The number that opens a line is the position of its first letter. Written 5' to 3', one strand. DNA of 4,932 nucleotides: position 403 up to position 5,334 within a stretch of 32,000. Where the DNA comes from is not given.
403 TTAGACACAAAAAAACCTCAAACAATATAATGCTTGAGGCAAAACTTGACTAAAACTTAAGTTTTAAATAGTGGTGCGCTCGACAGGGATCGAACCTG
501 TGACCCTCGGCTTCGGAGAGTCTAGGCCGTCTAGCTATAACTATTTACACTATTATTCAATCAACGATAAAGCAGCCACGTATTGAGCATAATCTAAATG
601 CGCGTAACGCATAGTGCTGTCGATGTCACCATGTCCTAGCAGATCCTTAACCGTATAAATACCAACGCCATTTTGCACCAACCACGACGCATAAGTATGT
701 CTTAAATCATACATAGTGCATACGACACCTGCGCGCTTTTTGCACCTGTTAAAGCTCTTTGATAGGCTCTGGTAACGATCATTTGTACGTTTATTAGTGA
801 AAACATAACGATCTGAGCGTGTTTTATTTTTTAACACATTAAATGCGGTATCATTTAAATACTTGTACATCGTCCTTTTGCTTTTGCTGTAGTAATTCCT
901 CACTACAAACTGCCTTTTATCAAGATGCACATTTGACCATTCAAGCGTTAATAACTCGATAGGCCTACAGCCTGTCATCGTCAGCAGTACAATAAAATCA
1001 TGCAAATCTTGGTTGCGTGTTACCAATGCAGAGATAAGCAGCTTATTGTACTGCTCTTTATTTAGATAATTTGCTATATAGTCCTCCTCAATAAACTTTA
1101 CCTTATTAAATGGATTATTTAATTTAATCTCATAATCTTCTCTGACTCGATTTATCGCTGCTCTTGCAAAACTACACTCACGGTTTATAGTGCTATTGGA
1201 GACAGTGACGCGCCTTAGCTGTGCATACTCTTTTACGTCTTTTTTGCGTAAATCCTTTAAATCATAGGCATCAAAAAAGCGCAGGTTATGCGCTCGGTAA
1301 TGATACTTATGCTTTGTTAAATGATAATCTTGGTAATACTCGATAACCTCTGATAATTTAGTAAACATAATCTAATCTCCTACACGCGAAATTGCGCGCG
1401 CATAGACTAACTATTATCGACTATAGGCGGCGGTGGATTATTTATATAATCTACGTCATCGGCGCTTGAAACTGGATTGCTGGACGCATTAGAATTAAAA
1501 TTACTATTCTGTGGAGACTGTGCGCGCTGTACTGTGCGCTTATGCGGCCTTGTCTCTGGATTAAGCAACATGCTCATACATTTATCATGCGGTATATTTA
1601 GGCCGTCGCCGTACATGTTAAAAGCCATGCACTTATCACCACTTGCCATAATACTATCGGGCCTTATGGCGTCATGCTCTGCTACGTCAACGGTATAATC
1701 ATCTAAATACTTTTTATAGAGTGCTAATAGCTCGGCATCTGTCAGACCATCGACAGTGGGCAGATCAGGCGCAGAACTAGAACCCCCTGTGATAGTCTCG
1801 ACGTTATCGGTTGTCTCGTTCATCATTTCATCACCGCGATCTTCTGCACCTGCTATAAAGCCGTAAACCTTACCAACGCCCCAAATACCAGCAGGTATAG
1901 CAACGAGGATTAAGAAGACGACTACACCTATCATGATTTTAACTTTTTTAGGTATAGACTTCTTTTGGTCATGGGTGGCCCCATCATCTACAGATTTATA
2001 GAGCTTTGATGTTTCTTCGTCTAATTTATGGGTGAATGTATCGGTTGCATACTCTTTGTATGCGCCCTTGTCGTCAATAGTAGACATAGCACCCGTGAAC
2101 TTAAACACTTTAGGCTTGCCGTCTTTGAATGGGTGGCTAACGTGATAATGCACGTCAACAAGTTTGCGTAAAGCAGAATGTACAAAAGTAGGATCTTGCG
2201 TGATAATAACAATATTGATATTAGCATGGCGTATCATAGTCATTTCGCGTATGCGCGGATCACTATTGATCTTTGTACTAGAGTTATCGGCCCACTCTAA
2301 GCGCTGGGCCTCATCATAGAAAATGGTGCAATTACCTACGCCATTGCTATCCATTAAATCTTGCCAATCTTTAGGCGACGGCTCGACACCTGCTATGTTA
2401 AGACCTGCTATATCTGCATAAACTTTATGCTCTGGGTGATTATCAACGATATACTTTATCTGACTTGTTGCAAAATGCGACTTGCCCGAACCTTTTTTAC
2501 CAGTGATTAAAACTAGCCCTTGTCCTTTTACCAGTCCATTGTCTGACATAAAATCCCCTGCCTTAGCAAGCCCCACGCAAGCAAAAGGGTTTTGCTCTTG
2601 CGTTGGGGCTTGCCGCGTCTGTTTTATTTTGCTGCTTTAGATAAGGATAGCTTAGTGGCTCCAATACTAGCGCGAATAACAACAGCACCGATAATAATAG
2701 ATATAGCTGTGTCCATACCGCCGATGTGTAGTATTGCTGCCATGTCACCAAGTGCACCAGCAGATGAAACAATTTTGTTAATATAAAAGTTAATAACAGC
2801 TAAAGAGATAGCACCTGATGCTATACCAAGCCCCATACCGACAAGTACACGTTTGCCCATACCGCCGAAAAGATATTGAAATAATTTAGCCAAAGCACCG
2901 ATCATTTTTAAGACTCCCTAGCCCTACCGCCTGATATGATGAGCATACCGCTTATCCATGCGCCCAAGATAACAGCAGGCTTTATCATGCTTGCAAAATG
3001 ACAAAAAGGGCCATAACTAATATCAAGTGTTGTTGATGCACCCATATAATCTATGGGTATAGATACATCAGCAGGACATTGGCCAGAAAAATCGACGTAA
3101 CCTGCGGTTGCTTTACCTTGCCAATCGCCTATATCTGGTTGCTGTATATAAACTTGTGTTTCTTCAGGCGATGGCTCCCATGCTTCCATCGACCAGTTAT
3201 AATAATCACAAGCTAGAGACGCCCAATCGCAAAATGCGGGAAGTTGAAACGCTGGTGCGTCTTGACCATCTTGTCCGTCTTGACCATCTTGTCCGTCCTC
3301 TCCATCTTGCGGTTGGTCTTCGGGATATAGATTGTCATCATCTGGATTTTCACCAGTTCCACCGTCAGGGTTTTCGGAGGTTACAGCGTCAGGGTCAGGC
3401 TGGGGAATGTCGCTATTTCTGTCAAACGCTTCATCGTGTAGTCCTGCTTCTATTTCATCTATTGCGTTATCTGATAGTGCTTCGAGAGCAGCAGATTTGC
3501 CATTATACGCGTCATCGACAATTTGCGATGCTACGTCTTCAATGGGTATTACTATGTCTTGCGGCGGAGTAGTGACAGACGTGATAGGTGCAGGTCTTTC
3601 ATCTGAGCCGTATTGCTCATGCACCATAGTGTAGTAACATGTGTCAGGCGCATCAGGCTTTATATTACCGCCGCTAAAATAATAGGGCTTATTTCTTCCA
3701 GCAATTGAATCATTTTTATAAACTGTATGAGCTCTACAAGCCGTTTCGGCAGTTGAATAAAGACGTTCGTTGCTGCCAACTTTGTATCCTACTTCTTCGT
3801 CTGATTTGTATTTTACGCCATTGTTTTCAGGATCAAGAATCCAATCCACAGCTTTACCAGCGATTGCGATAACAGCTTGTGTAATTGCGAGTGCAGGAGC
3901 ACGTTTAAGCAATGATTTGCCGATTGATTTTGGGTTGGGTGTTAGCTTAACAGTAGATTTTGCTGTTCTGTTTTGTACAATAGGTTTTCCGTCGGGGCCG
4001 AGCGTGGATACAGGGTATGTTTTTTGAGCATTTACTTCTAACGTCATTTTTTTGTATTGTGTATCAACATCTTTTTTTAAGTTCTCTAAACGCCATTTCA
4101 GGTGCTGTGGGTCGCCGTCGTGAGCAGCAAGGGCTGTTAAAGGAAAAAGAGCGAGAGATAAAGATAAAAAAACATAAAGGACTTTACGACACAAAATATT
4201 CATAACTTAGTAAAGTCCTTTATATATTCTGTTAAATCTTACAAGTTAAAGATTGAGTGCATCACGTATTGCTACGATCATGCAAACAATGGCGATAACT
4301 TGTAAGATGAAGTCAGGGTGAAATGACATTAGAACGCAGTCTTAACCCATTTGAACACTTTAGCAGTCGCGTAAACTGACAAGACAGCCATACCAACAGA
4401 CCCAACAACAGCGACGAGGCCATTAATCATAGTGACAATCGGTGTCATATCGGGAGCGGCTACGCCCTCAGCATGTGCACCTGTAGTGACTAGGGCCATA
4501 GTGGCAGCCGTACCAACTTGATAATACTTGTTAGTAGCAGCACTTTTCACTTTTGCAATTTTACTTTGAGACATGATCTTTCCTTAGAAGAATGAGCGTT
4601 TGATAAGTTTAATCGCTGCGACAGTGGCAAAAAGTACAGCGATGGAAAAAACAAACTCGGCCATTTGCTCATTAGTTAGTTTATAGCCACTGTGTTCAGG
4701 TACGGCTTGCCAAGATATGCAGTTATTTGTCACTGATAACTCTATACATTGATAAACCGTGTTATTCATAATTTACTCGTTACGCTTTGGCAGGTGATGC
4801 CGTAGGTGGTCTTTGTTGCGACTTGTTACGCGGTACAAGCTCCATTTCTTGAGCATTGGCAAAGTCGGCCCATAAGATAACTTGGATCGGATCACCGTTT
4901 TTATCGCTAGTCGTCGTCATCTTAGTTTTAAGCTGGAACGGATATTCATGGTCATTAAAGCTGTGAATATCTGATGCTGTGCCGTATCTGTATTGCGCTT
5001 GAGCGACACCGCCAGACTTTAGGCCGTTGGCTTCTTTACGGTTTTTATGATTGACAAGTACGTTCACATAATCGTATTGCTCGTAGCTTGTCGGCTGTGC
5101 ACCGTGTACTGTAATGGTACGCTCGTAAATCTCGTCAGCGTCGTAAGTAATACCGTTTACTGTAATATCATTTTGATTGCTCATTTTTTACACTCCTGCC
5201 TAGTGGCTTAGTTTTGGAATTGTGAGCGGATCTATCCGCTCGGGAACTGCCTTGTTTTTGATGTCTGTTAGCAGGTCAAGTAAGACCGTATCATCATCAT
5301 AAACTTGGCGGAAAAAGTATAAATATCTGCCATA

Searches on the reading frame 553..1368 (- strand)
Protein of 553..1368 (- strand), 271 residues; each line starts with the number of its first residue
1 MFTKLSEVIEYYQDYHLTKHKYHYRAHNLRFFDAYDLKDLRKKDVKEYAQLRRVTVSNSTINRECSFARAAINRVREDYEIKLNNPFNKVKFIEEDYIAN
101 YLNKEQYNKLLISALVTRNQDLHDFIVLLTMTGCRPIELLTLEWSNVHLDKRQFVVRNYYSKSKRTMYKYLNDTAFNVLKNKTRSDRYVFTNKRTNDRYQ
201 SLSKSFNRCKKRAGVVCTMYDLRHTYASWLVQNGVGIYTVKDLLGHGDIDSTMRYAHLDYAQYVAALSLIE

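Call 11: search_protein_families(library=pfam, proteins=[window:553-1368:-], max_evalue=0.1)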
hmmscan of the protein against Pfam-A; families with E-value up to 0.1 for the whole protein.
window:553-1368:- (271 aa): 2 families
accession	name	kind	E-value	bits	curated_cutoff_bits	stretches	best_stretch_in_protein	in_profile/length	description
PF00589.27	Phage_integrase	-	2.9e-25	89.4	27.1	1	101-260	2-170/172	Phage integrase family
PF24624.1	Int_N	-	0.00024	22.2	27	1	4-91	4-97/100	Phage integrase, N-terminal domain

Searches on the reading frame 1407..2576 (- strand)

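Call 11: search_protein_families(library=pfam, proteins=[window:1407-2576:-], max_evalue=0.1)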
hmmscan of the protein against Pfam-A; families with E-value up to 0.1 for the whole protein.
window:1407-2576:- (389 aa): 8 families
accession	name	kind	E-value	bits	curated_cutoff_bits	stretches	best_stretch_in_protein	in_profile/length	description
PF05707.18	Zot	-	7.6e-11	42.3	20.3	1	22-198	3-195/197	Zonular occludens toxin (Zot)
PF20720.3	nSTAND3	-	0.0034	17.5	27.2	1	17-138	15-121/155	Novel STAND NTPase 3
PF13173.12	AAA_14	-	0.0049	17.3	27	1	21-98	4-79/129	AAA domain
PF00004.35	AAA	-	0.02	15.7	21.2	1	22-146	1-129/131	ATPase family associated with various cellular activities (AAA)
PF13555.12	AAA_29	-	0.047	13.9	27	0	18-33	21-36/61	P-loop containing region of AAA domain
PF13401.12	AAA_22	-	0.048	14.4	27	0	18-37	4-23/130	AAA domain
PF09848.15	SLFN-g3_helicase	-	0.055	13.2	24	0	21-125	3-121/354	Schlafen group 3, DNA/RNA helicase domain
PF13191.12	AAA_16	-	0.069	14.1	32.6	0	18-46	22-51/167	AAA ATPase domain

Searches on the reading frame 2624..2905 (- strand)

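Call 11: search_protein_families(library=pfam, proteins=[window:2624-2905:-], max_evalue=0.1)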
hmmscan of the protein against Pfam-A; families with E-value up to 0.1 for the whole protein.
window:2624-2905:- (93 aa): 1 family
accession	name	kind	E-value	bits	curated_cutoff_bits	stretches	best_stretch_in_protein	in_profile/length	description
PF10734.14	DUF2523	-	7.5e-09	36.4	22.1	1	5-81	1-78/80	Protein of unknown function (DUF2523)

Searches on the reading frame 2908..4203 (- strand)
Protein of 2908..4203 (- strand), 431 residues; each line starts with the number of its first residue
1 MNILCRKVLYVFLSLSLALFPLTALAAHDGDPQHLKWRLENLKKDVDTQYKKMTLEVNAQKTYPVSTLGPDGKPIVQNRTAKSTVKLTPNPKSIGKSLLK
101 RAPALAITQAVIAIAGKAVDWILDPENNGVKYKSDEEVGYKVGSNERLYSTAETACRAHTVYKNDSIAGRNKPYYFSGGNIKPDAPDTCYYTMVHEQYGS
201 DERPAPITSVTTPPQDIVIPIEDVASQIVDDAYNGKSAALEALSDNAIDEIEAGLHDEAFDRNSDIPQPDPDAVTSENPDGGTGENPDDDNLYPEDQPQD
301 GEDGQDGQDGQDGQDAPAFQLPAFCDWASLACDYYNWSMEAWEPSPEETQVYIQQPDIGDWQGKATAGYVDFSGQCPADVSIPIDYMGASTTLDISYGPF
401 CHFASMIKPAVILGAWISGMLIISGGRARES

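Call 11: search_protein_families(library=pfam, proteins=[window:2908-4203:-], max_evalue=0.1)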
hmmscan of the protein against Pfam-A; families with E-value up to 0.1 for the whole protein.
window:2908-4203:- (431 aa): 1 family
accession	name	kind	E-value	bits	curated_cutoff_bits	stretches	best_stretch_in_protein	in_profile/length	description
PF05616.18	Neisseria_TspB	-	9.5e-09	34.7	20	1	264-425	365-512/517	Neisseria meningitidis TspB protein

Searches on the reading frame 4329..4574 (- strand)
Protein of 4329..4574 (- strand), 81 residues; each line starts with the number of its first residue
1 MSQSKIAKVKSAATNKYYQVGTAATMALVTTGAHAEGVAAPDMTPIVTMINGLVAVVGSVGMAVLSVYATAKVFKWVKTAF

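Call 11: search_protein_families(library=pfam, proteins=[window:4329-4574:-], max_evalue=0.1)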
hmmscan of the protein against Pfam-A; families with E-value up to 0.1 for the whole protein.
window:4329-4574:- (81 aa): 1 family
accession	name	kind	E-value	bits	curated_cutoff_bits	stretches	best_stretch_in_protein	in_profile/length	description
PF05356.16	Phage_Coat_B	-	1.3e-12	48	23.5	1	27-81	2-56/56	Inovirus Coat protein B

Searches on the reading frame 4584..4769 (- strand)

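Call 11: search_protein_families(library=pfam, proteins=[window:4584-4769:-], max_evalue=0.1)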
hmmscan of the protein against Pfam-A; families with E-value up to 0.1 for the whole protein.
window:4584-4769:- (61 aa): 0 families

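Call 25: search_protein_families(library=phrogs, proteins=[window:4584-4769:-], max_evalue=0.1)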
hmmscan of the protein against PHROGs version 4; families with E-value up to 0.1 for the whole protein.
window:4584-4769:- (61 aa): 2 families
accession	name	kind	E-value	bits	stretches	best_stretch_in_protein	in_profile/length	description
phrog_9110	-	unknown function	2.9e-07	31.8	1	4-59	2-58/61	-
phrog_13391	-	unknown function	0.097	13.8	0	6-60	3-58/59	-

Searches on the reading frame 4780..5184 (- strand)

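Call 11: search_protein_families(library=pfam, proteins=[window:4780-5184:-], max_evalue=0.1)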
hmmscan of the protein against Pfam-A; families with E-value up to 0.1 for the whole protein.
window:4780-5184:- (134 aa): 0 families

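Call 25: search_protein_families(library=phrogs, proteins=[window:4780-5184:-], max_evalue=0.1)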
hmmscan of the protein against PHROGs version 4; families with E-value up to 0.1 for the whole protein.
window:4780-5184:- (134 aa): 1 family
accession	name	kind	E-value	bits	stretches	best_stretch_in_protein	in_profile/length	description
phrog_4994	-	unknown function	3.3e-05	25.2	1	7-99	7-83/103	-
